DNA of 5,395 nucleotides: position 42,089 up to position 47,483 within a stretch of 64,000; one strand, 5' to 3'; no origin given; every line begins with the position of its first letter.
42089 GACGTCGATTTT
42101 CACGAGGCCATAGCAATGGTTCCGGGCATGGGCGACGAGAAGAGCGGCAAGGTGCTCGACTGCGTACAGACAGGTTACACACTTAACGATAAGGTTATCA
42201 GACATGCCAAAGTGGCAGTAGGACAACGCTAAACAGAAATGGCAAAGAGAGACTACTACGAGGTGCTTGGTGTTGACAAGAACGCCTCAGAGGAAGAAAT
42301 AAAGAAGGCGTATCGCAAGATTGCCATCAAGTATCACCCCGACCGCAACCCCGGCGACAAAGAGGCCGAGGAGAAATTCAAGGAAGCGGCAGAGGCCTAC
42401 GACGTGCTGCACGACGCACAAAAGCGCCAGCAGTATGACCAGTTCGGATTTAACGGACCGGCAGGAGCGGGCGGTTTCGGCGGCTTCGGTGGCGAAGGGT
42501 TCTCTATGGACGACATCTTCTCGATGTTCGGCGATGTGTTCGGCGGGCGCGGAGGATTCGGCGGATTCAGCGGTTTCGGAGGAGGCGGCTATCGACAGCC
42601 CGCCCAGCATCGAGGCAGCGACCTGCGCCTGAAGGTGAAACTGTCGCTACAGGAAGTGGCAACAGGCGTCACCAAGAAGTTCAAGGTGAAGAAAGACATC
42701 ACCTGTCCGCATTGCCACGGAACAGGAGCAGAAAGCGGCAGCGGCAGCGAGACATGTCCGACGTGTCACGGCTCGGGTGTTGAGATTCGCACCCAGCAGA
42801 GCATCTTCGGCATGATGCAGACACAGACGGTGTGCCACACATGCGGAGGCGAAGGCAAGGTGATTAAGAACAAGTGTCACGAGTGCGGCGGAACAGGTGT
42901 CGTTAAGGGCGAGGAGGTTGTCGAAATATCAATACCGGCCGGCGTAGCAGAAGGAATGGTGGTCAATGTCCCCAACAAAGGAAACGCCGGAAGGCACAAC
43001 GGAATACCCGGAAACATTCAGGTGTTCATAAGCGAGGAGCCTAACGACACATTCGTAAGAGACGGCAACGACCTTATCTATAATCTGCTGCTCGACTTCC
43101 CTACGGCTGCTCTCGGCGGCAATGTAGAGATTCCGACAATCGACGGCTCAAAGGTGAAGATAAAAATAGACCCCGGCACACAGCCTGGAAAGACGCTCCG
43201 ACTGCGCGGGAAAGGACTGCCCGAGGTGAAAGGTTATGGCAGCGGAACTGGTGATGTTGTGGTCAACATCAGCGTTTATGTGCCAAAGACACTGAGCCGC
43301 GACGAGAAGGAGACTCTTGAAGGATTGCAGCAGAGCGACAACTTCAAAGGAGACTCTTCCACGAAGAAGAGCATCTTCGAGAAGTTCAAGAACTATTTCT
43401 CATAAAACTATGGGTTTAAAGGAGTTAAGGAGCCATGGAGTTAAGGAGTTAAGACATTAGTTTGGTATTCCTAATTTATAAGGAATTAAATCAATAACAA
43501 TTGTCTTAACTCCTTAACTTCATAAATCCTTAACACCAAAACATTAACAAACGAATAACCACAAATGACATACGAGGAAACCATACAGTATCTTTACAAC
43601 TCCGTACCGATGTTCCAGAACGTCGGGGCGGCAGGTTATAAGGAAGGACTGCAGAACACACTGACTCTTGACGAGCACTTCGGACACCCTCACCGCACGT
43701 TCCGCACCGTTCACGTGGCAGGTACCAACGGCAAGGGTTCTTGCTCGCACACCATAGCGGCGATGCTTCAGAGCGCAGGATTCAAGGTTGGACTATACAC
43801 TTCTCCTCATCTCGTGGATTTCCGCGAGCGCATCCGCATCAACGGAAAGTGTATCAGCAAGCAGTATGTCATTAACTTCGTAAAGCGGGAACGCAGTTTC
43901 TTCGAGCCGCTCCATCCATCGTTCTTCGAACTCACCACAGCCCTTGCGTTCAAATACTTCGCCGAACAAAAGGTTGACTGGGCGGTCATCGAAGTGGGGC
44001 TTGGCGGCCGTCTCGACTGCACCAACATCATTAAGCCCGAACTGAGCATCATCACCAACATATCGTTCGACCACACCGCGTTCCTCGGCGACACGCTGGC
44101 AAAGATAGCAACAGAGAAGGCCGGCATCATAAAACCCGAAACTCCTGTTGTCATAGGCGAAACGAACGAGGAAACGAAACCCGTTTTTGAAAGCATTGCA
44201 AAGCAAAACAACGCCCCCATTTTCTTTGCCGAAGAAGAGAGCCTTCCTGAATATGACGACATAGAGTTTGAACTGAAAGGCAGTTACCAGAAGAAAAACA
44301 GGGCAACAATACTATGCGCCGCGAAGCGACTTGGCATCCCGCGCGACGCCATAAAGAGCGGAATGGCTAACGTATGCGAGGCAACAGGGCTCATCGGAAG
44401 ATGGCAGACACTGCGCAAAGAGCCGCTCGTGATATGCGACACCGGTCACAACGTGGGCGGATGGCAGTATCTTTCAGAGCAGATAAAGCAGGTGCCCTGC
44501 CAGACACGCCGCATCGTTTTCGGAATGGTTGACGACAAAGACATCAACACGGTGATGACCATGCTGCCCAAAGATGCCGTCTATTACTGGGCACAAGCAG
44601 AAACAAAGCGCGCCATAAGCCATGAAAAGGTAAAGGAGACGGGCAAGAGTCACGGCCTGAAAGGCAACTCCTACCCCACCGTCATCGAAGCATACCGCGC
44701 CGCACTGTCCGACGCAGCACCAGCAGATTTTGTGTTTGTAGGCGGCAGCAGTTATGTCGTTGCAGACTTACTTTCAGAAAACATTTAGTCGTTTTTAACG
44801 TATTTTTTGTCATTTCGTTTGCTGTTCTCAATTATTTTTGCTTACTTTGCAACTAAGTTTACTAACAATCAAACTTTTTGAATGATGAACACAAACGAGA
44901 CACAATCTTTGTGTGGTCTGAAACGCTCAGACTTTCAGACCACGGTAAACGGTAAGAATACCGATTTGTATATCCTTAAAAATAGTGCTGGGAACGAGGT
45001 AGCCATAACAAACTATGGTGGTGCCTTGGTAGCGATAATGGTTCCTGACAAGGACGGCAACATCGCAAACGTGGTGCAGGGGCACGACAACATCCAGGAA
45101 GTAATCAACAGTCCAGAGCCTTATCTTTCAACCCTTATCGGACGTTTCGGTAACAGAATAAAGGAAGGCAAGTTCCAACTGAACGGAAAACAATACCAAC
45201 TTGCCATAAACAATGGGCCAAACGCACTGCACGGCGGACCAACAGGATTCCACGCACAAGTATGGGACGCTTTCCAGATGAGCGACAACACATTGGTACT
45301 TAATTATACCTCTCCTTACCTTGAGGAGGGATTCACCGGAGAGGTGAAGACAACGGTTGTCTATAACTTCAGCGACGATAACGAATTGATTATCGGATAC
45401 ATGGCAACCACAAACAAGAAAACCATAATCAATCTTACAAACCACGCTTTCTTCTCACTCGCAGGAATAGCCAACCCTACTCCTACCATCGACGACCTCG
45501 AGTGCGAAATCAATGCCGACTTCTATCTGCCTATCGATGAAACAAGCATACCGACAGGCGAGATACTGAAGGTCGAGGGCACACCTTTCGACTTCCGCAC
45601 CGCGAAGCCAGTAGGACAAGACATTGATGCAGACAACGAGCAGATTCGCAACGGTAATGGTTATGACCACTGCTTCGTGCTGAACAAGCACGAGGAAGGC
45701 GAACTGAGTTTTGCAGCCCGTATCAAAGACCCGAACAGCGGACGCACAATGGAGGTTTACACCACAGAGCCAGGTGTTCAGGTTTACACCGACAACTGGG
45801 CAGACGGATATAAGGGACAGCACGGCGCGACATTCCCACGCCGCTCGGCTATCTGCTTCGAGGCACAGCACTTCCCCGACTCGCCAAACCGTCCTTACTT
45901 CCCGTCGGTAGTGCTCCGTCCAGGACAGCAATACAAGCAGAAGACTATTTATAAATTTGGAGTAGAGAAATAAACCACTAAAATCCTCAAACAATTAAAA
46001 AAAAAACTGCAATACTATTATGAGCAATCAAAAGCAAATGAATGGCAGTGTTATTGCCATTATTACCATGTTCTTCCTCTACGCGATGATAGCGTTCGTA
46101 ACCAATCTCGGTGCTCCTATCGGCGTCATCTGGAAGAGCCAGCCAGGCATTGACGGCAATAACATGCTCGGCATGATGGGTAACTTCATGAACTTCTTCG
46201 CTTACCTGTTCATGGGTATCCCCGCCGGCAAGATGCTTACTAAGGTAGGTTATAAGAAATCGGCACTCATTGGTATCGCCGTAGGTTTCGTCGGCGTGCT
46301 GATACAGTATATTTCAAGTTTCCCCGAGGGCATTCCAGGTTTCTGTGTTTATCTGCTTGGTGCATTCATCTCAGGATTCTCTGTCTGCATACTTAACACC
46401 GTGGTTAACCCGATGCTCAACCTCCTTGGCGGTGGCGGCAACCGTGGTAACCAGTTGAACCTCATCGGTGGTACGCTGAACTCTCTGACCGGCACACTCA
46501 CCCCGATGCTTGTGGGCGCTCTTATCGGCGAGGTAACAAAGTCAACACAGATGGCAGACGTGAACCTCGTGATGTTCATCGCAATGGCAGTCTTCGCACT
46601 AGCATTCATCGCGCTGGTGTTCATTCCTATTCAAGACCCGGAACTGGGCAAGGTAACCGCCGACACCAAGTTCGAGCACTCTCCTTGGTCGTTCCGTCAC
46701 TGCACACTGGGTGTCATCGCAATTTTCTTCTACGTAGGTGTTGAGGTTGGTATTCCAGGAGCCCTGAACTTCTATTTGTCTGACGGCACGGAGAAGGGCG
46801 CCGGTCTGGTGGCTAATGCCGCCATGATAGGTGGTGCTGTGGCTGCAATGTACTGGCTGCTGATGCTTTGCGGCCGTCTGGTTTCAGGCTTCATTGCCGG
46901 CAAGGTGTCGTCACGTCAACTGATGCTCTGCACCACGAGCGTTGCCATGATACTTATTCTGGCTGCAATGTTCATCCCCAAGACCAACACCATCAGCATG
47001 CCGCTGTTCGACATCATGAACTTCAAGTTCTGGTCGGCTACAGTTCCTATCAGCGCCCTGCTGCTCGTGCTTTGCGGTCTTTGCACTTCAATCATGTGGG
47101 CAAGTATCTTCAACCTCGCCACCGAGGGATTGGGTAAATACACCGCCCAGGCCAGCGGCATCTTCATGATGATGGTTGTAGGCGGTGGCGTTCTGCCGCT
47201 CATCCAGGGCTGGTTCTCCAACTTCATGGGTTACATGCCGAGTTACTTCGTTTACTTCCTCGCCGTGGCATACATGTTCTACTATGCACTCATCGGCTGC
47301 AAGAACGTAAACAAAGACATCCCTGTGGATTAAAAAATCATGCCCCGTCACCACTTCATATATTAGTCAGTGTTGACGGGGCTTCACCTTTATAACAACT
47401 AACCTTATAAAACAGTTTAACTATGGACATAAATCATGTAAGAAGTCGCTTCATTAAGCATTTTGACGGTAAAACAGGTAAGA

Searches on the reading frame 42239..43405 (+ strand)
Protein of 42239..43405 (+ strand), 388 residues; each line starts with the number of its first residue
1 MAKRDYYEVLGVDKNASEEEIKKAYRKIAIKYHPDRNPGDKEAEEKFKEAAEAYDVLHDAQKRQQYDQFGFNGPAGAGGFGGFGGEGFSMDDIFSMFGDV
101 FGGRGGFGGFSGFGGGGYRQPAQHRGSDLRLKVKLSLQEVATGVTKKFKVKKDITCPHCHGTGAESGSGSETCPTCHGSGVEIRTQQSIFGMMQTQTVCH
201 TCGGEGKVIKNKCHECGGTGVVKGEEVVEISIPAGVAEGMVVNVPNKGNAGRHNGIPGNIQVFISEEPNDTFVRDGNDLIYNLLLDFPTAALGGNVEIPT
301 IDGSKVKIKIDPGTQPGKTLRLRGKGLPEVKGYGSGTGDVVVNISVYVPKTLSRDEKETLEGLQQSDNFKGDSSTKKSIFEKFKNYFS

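Call 67: search_protein_families(library=pfam, proteins=[window:42239-43405:+], max_evalue=0.00001)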
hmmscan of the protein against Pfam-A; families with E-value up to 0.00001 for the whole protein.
window:42239-43405:+ (388 aa): 3 families
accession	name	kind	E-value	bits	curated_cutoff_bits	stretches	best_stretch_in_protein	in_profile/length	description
PF01556.23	DnaJ_C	-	8.2e-42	143.2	26.6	1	130-349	2-152/152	DnaJ C terminal domain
PF00226.36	DnaJ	-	1.4e-28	99.2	27.8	1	5-67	1-63/63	DnaJ domain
PF00684.25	DnaJ_CXXCXGXG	-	6.6e-18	65.2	32.7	1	156-220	1-65/65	DnaJ central domain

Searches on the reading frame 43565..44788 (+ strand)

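Call 67: search_protein_families(library=pfam, proteins=[window:43565-44788:+], max_evalue=0.00001)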
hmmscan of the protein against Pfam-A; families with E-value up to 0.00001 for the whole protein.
window:43565-44788:+ (407 aa): 2 families
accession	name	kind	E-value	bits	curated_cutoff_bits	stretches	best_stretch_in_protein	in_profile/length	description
PF08245.18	Mur_ligase_M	-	4.1e-12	46.9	24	1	51-236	1-162/200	Mur ligase middle domain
PF02875.26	Mur_ligase_C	-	7.5e-12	46.6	28.4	1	278-395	1-126/127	Mur ligase, glutamate ligase domain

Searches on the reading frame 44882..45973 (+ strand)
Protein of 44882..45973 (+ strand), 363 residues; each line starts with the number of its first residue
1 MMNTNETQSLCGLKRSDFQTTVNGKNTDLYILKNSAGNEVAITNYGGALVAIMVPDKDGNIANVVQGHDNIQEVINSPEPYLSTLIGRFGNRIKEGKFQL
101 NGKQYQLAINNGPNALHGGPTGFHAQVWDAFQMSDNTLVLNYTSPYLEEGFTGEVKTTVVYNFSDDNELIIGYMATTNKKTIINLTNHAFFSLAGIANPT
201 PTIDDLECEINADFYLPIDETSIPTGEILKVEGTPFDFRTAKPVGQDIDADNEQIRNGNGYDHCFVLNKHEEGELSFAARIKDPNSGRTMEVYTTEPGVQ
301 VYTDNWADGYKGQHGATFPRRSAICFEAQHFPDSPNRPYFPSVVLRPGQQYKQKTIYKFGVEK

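Call 67: search_protein_families(library=pfam, proteins=[window:44882-45973:+], max_evalue=0.00001)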
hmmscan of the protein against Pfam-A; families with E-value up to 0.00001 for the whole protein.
window:44882-45973:+ (363 aa): 1 family
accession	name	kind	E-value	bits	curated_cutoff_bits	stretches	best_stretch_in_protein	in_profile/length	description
PF01263.26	Aldose_epim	-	2.6e-80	270.5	27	1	29-358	2-299/299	Aldose 1-epimerase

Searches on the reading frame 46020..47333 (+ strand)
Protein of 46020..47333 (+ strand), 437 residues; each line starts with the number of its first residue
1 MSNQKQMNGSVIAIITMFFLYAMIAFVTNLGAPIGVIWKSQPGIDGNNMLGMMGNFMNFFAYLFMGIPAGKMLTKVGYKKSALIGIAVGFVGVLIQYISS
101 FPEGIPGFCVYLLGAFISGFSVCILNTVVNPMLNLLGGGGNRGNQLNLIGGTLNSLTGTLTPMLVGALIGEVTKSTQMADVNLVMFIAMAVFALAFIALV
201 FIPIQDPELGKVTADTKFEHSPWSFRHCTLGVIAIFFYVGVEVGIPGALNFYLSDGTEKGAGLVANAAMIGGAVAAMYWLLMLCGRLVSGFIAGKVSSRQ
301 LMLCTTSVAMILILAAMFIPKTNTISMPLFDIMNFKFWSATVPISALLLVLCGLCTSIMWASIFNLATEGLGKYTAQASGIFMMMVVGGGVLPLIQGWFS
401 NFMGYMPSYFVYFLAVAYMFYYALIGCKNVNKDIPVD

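Call 67: search_protein_families(library=pfam, proteins=[window:46020-47333:+], max_evalue=0.00001)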
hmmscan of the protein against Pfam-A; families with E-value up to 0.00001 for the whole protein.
window:46020-47333:+ (437 aa): 1 family
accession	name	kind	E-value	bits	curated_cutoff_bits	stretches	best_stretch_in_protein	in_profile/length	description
PF07690.21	MFS_1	-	7.7e-16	58.4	33.4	1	19-391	3-344/347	Major Facilitator Superfamily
